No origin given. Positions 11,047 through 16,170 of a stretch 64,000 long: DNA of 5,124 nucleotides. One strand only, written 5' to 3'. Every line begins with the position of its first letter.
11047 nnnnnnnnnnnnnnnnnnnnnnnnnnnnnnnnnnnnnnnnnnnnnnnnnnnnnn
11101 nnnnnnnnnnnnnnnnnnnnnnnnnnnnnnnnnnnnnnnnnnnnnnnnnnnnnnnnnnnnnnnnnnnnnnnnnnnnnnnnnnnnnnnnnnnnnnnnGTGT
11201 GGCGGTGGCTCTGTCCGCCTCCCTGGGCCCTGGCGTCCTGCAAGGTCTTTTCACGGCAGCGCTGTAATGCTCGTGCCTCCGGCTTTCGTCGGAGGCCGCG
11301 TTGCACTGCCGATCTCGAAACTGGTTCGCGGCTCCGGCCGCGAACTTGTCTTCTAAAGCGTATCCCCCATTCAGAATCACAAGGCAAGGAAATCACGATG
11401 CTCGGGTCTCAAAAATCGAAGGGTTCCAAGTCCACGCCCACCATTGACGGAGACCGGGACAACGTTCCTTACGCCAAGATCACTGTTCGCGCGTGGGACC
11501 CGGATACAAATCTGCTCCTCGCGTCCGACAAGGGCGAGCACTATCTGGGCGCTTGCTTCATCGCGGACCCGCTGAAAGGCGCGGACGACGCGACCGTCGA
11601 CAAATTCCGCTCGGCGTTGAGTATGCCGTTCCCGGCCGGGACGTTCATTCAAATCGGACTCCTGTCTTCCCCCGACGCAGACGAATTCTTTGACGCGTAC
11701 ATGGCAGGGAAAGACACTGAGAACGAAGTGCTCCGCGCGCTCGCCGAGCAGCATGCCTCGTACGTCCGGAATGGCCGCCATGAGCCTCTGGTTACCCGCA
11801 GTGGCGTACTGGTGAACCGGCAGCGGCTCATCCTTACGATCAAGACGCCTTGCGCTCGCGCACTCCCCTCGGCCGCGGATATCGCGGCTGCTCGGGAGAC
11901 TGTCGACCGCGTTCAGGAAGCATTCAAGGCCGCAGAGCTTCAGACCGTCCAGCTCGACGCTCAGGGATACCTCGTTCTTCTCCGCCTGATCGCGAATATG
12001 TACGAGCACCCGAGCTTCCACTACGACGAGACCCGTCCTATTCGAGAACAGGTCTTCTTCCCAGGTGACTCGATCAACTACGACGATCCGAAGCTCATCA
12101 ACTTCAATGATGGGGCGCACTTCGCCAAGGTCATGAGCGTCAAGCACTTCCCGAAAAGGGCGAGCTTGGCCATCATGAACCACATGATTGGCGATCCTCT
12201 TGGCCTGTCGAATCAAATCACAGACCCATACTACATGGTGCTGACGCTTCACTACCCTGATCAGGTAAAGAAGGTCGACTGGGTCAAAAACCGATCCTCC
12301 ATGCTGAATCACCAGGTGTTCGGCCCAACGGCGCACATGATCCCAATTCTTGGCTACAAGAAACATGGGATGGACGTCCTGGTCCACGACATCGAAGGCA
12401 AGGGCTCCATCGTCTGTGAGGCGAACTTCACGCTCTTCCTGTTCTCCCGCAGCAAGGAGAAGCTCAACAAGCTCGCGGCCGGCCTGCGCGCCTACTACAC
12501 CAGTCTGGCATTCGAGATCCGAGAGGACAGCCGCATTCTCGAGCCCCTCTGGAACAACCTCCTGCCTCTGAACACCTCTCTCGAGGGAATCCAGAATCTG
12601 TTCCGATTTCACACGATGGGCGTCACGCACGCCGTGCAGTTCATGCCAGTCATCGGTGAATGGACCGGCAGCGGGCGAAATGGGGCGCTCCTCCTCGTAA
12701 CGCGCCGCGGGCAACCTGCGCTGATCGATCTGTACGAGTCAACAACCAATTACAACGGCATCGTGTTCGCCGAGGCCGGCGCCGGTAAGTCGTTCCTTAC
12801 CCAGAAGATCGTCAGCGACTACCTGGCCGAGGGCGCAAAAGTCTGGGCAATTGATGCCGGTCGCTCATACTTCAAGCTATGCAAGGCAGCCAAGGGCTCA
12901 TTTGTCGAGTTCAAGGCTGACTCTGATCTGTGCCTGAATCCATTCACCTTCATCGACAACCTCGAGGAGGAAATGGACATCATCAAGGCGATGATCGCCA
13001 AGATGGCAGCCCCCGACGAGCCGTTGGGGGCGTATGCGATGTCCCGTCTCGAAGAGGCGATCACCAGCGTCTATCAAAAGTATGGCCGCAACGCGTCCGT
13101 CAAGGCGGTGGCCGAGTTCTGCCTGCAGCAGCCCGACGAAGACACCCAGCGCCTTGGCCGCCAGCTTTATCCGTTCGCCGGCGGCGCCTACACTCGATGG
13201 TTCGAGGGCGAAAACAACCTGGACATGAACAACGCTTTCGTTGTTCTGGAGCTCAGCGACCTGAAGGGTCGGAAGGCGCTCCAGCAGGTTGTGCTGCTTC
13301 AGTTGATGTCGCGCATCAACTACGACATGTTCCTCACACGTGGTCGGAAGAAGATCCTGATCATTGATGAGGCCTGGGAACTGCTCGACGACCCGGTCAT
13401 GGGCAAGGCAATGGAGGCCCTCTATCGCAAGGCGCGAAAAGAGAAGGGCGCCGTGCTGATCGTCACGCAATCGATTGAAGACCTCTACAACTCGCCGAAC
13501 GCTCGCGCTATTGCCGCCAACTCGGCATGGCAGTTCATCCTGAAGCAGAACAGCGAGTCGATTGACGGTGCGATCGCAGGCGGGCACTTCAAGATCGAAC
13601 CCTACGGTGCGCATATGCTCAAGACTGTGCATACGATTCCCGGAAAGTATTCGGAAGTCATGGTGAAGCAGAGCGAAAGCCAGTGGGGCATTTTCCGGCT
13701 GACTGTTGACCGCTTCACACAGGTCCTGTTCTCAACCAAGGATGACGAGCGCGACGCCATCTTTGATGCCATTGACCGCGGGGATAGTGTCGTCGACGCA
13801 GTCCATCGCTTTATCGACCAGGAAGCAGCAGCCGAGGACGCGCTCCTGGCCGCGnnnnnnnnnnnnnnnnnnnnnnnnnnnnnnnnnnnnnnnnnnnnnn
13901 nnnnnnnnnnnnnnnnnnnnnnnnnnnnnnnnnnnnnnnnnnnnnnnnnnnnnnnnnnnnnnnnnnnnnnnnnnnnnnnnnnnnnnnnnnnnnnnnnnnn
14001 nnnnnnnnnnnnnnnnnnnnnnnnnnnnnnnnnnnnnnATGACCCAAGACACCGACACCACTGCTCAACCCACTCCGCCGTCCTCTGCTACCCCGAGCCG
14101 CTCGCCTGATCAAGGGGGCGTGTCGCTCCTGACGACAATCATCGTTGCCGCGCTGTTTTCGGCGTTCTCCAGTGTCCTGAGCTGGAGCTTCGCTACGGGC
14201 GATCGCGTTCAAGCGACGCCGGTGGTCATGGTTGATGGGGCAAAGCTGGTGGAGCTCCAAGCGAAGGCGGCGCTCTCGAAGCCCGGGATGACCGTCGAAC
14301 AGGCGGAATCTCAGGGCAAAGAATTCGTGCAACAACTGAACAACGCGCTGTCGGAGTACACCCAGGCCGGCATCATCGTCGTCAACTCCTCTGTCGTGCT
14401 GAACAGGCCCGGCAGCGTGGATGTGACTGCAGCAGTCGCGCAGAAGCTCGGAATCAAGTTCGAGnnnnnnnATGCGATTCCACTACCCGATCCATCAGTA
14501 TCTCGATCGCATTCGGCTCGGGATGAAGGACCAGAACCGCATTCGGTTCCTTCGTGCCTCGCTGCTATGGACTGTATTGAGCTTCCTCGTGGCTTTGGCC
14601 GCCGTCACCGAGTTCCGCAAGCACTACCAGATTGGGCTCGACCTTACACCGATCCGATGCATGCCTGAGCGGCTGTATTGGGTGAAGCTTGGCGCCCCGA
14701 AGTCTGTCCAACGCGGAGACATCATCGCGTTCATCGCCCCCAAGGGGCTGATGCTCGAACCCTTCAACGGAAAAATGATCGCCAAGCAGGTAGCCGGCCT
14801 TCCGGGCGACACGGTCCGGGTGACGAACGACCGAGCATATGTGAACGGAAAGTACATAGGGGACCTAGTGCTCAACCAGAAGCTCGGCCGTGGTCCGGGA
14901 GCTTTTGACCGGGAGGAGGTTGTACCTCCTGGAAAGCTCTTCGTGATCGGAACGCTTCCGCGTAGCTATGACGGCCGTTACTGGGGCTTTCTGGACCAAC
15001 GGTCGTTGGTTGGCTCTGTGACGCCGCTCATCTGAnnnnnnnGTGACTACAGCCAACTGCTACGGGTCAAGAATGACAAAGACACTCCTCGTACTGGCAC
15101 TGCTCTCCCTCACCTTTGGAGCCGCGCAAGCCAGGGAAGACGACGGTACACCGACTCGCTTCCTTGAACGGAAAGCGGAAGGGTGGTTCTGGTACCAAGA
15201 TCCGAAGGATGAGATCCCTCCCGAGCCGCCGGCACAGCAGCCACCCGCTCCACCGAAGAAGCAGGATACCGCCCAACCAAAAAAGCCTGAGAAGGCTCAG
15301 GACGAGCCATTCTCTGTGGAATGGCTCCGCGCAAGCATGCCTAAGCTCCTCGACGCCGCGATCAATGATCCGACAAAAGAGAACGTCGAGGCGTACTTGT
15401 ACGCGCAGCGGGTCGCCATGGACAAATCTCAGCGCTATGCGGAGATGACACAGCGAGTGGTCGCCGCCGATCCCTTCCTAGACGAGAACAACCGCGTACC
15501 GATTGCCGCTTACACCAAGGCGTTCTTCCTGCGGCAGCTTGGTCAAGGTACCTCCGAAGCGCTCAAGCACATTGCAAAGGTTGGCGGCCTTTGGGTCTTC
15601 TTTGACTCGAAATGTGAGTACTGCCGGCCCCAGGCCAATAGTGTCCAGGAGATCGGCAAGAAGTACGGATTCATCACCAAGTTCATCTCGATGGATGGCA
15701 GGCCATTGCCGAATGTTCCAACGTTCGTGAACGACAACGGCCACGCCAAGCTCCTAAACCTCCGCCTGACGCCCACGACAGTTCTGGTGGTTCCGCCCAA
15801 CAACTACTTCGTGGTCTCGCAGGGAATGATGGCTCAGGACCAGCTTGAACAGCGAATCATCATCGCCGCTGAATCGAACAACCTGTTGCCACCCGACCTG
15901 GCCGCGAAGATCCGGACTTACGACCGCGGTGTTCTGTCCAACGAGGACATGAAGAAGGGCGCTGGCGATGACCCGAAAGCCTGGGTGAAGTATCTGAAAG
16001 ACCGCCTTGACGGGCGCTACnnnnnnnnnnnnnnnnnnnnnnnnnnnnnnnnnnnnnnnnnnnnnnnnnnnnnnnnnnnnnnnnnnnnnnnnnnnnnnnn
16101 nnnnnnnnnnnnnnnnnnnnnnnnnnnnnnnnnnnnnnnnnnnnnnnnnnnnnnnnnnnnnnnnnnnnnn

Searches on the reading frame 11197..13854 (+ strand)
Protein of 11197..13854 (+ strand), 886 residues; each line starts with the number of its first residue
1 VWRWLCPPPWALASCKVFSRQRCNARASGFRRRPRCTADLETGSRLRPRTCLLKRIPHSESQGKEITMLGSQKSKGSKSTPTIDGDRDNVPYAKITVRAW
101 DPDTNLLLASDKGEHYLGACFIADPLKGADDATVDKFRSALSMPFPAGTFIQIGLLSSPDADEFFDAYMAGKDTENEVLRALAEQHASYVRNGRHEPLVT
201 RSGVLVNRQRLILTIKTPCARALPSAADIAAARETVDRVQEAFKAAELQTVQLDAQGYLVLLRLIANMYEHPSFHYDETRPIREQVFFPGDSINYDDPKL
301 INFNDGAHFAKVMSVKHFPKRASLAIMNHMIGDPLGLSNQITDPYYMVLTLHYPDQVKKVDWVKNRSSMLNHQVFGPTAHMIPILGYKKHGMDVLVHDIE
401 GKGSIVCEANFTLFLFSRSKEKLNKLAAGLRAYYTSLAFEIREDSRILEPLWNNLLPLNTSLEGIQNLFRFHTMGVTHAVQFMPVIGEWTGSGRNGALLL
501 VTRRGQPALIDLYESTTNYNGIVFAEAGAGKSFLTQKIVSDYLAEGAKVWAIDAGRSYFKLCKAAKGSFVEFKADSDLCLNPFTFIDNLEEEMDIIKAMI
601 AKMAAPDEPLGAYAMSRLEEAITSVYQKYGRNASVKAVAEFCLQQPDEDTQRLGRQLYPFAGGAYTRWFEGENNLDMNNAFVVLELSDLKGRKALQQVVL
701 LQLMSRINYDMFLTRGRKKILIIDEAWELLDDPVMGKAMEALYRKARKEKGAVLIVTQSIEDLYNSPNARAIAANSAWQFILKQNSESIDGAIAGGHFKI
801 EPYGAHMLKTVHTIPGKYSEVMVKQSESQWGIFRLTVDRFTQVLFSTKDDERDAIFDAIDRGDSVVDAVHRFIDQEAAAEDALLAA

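Call 4: search_protein_families(library=ncbifam, proteins=[window:11197-13854:+], max_evalue=0.01)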
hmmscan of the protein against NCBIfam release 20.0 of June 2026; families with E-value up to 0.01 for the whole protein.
window:11197-13854:+ (886 aa): 15 families
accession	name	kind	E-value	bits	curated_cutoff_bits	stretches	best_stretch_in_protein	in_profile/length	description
TIGR02746.1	TraC-F-type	equivalog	7.2e-215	715.4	567.05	1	98-873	5-797/800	type IV secretion system protein TraC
NF010278.0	PRK13721.1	subfamily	3.8e-59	200.4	1177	1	98-880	47-857/874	type IV secretion system protein TraC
TIGR00929.1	VirB4_CagE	subfamily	8.4e-46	156.6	643.1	1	406-848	322-764/792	VirB4 family type IV secretion/conjugal transfer ATPase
NF045971.1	conju_CD1110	equivalog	4.5e-33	114.5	325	1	229-788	126-697/752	VirB4-like conjugal transfer ATPase, CD1110 family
NF045975.1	VirB4_plasma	equivalog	9.6e-29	99.7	590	2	509-594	503-591/894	Mbov_0397 family ICE element conjugal transfer ATPase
TIGR03783.1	Bac_Flav_CT_G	subfamily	8.8e-24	83.4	261.55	1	516-786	436-735/829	TraG family conjugative transposon ATPase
NF010447.0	PRK13873.1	equivalog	4.1e-20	71.3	1020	1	521-789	444-708/815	conjugal transfer protein TrbE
NF010473.0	PRK13898.1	equivalog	7.5e-14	50.7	1050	1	522-782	451-708/801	type IV secretion system ATPase VirB4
NF010466.0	PRK13891.1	subfamily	1e-12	46.8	1322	1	502-779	473-749/852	conjugal transfer protein TrbE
NF010404.0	PRK13830.1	subfamily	8.3e-11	40.4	810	1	521-764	459-699/818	conjugal transfer protein TrbE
TIGR03744.1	traC_PFL_4706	equivalog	1.8e-09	36.1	520.6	1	403-601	355-563/892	conjugative transfer ATPase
NF010427.0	PRK13853.1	equivalog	7.4e-07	27.4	957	1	528-775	436-685/789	type IV secretion system protein VirB4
NF053655.1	CedD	equivalog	0.00061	18.6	600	1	523-759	226-459/527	DNA-translocating ATPase CedD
NF041017.1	DNA_import_CedB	equivalog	0.0011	17.7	700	1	678-765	432-521/590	DNA import protein CedB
NF052333.1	ATPase_TcpF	exception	0.0068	14.3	1100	0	698-767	661-731/813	conjugal transfer ATPase TcpF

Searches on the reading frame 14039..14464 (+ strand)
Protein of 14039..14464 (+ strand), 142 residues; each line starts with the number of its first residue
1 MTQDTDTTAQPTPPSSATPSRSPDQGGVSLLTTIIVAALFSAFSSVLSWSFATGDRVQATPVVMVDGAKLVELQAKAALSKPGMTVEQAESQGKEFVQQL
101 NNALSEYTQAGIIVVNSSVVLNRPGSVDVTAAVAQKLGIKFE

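Call 4: search_protein_families(library=ncbifam, proteins=[window:14039-14464:+], max_evalue=0.01)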
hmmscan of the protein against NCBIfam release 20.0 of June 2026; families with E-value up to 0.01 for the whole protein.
window:14039-14464:+ (142 aa): 1 family
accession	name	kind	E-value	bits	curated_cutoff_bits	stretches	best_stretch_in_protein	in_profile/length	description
TIGR02744.1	TrbI_Ftype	equivalog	2.9e-06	27.3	83.65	1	30-136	5-106/112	type-F conjugative transfer system protein TrbI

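Call 39: search_protein_families(library=pfam, proteins=[window:14039-14464:+], max_evalue=0.01)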
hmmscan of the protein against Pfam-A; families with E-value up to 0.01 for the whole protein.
window:14039-14464:+ (142 aa): 1 family
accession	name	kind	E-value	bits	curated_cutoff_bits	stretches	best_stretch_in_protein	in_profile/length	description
PF09677.15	TrbI_Ftype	-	0.0082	17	27.4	0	61-137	28-102/106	Type-F conjugative transfer system protein (TrbI_Ftype)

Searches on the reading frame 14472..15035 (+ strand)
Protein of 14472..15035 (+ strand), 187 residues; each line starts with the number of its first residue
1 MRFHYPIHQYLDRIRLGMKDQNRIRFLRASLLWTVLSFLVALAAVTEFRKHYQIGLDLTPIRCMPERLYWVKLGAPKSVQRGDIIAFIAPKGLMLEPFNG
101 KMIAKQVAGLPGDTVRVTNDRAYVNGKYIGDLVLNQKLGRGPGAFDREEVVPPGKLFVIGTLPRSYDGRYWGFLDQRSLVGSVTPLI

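Call 4: search_protein_families(library=ncbifam, proteins=[window:14472-15032:+], max_evalue=0.01)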
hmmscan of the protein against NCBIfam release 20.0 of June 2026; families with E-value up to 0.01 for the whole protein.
window:14472-15032:+ (187 aa): 5 families
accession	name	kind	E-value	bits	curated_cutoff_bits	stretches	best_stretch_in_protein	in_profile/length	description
TIGR02771.1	TraF_Ti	equivalog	8.6e-18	64.5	100.25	1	34-187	4-169/171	conjugative transfer signal peptidase TraF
TIGR02227.1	sigpep_I_bact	equivalog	1.2e-15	57.7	47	1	72-184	44-155/162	signal peptidase I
NF010412.0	PRK13838.1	subfamily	4.1e-07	29.6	186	1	104-182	90-168/177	conjugal transfer pilin processing protease TraF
NF008114.0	PRK10861.1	equivalog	1.6e-06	27.7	277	1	148-184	261-298/324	signal peptidase I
NF010459.0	PRK13884.1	subfamily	1.2e-05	24.9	156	1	102-187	87-176/178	conjugal transfer peptidase TraF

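Call 12: find_encoding_contigs(protein=window:14472-15035:+, flank=10000, max_places=6)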
Protein window:14472-15035:+ (187 aa): 24 contigs read that carry it; 6 places shown.
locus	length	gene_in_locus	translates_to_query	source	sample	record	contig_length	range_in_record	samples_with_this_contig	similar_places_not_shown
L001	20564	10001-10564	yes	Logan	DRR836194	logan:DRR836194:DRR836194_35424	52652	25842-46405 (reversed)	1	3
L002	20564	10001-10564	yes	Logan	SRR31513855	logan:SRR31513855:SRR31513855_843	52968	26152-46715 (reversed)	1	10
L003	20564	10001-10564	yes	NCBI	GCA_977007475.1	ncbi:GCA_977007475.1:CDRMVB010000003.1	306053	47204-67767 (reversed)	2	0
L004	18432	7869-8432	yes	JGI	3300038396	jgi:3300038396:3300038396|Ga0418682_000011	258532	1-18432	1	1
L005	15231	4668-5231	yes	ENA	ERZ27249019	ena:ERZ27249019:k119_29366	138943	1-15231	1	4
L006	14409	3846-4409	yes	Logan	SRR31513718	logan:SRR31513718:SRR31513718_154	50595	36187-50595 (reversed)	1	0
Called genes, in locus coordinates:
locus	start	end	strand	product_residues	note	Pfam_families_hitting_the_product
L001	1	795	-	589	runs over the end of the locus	PF10412:TrwB_AAD_bind (weak), PF12696:TraG-D_C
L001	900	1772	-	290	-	-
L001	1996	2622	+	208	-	PF00691:OmpA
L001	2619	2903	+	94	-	PF07178:TraL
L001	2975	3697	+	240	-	PF05309:TraE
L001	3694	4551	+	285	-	PF23536:TraK_C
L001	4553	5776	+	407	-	PF03743:TrbI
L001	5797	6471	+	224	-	PF09676:TraV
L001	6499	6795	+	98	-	-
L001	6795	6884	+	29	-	-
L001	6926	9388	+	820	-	PF11130:TraC_F_IV, PF19044:P-loop_TraG, PF12846:AAA_10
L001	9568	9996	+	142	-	-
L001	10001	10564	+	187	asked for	PF10502:Peptidase_S26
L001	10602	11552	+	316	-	PF13728:TraF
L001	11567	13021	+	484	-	PF06122:TraH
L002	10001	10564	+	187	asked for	PF10502:Peptidase_S26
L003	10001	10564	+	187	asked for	PF10502:Peptidase_S26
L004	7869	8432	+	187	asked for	PF10502:Peptidase_S26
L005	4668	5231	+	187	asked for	PF10502:Peptidase_S26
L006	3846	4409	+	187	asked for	PF10502:Peptidase_S26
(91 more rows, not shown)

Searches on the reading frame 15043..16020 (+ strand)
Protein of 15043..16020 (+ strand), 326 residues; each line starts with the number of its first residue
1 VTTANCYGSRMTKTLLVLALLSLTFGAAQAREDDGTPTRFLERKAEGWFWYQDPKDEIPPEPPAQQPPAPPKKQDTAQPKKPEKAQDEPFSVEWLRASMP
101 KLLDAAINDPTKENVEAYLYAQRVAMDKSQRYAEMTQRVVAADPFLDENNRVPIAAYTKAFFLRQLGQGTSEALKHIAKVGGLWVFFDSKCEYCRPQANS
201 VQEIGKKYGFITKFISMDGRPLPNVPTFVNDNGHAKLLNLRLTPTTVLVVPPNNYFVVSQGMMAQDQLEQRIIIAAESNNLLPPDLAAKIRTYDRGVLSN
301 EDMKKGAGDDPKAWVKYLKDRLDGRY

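Call 5: search_protein_families(library=ncbifam, proteins=[window:15043-16020:+], max_evalue=0.01)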
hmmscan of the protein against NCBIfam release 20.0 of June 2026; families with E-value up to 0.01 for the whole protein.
window:15043-16020:+ (326 aa): 4 families
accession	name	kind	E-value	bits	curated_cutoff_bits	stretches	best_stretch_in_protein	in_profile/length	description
TIGR02740.1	TraF-like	hypoth_equivalog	2e-77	260.2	232.25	1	17-280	6-273/276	TraF-like protein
TIGR02739.1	TraF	equivalog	1.1e-29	103.6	204.6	1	39-277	19-249/256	type-F conjugative transfer system pilin assembly protein TraF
NF010257.0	PRK13703.1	subfamily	2.1e-19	69.7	294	1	13-277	4-242/248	conjugal pilus assembly protein TraF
TIGR02738.1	TrbB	equivalog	2.4e-09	37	132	1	182-272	53-149/153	type-F conjugative transfer system pilin assembly thiol-disulfide isomerase TrbB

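Call 39: search_protein_families(library=pfam, proteins=[window:15043-16020:+], max_evalue=0.01)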
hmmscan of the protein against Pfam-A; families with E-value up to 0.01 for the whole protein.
window:15043-16020:+ (326 aa): 1 family
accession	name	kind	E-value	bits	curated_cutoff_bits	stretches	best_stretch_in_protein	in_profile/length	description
PF13728.12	TraF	-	6.6e-72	242.4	23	1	47-273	1-224/224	F plasmid transfer operon protein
